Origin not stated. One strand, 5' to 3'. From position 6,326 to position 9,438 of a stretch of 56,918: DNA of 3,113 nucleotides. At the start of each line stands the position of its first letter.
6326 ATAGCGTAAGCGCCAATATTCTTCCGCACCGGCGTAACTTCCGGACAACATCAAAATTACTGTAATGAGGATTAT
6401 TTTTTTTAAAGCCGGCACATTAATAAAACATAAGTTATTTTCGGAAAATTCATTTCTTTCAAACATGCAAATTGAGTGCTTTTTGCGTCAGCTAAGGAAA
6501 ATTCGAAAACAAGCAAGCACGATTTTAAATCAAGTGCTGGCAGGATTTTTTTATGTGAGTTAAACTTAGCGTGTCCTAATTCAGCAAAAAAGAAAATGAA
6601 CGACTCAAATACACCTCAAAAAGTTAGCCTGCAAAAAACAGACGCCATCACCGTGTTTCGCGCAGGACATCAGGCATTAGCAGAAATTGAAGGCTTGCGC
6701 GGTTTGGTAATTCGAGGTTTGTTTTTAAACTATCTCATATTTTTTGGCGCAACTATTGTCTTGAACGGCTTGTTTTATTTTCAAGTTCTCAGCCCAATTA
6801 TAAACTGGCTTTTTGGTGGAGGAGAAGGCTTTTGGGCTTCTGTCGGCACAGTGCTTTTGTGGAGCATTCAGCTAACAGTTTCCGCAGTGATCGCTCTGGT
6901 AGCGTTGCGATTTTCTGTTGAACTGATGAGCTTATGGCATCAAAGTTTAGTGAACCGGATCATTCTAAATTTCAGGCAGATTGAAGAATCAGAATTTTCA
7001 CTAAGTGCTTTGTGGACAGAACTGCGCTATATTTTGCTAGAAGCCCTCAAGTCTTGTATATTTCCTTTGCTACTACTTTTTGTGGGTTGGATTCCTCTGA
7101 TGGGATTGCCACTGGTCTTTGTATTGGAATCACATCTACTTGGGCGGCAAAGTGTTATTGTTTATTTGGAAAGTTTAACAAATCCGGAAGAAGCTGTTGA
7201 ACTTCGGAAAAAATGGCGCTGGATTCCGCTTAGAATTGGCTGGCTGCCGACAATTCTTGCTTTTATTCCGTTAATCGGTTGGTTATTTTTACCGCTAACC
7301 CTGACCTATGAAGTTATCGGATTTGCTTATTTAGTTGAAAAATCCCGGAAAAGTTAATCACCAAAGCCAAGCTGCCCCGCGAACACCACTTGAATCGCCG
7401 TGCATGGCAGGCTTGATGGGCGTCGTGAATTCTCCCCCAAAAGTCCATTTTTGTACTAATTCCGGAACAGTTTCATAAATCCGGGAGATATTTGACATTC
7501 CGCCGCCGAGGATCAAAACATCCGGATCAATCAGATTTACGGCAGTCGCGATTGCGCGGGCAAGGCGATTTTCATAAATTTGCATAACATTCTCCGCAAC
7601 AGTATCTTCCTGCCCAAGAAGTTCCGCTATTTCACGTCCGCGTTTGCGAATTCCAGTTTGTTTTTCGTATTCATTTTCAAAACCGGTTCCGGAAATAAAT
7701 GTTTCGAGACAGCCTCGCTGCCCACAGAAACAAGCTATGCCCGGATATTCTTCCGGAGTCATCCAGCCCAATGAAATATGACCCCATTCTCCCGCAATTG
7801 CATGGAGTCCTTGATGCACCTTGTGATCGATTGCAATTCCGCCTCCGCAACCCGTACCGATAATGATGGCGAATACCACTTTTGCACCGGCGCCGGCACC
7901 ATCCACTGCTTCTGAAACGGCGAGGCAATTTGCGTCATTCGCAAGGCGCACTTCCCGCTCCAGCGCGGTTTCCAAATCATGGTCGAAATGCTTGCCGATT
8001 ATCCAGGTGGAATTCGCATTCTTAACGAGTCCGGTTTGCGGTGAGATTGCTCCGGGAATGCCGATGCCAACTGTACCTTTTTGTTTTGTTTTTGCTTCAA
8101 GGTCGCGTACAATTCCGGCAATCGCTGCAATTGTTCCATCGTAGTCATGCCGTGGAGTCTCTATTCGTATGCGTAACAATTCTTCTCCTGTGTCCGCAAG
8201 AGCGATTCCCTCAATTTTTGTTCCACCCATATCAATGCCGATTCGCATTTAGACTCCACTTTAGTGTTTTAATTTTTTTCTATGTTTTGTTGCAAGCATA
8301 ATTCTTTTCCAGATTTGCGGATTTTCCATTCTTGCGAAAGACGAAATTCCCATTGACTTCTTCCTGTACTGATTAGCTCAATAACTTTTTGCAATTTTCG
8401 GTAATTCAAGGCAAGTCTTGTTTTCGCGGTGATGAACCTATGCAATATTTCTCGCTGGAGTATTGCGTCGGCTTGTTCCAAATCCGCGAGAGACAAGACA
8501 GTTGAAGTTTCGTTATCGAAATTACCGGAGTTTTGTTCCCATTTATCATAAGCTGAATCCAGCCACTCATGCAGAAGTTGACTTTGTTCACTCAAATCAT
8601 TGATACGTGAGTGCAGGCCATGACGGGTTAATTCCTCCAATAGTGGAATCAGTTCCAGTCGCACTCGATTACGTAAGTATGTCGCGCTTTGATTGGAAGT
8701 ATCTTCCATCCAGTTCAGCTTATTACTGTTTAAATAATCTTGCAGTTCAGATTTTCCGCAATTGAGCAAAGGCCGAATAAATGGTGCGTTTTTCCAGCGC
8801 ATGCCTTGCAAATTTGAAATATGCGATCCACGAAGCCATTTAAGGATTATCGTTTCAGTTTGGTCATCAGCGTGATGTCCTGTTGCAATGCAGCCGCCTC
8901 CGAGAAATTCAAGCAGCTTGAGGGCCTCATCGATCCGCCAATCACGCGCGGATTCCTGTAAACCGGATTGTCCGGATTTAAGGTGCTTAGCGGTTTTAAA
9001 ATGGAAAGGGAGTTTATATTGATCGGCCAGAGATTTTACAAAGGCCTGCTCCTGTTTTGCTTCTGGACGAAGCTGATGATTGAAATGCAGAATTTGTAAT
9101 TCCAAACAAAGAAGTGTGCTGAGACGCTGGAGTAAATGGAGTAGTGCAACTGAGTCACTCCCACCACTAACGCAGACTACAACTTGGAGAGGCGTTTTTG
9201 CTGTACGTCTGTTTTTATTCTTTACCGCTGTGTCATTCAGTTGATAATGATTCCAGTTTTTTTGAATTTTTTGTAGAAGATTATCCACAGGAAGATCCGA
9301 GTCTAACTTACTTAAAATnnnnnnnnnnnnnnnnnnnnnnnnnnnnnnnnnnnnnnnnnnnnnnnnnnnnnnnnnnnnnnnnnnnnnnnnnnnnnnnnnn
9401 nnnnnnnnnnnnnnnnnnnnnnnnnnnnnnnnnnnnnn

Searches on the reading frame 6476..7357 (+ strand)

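Call 55: search_protein_families(library=pfam, proteins=[window:6476-7357:+], max_evalue=0.001)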
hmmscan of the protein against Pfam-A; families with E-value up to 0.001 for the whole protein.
window:6476-7357:+ (293 aa): 1 family
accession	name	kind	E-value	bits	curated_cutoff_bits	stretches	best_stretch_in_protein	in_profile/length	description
PF07264.17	EI24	-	5e-10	40.3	32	1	67-273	8-199/199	Sulfate transporter CysZ/Etoposide-induced protein 2.4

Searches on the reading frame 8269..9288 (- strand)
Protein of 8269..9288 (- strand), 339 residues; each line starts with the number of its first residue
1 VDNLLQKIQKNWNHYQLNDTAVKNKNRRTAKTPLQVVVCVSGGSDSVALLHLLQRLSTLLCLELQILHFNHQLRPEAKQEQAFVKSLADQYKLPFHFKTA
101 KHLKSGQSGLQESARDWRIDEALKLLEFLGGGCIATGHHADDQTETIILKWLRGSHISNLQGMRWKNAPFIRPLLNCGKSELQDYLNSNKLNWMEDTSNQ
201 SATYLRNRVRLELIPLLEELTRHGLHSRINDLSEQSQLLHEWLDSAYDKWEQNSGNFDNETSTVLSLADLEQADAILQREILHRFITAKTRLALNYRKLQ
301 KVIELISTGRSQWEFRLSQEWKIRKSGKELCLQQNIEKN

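Call 55: search_protein_families(library=pfam, proteins=[window:8269-9288:-], max_evalue=0.001)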
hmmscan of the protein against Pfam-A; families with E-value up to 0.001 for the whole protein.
window:8269-9288:- (339 aa): 2 families
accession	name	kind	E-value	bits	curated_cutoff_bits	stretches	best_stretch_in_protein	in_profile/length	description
PF01171.26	ATP_bind_3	-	1.2e-47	162.5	27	1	35-211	1-181/182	PP-loop family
PF09179.16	TilS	-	1.4e-06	28.9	21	1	265-325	1-61/67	TilS substrate binding domain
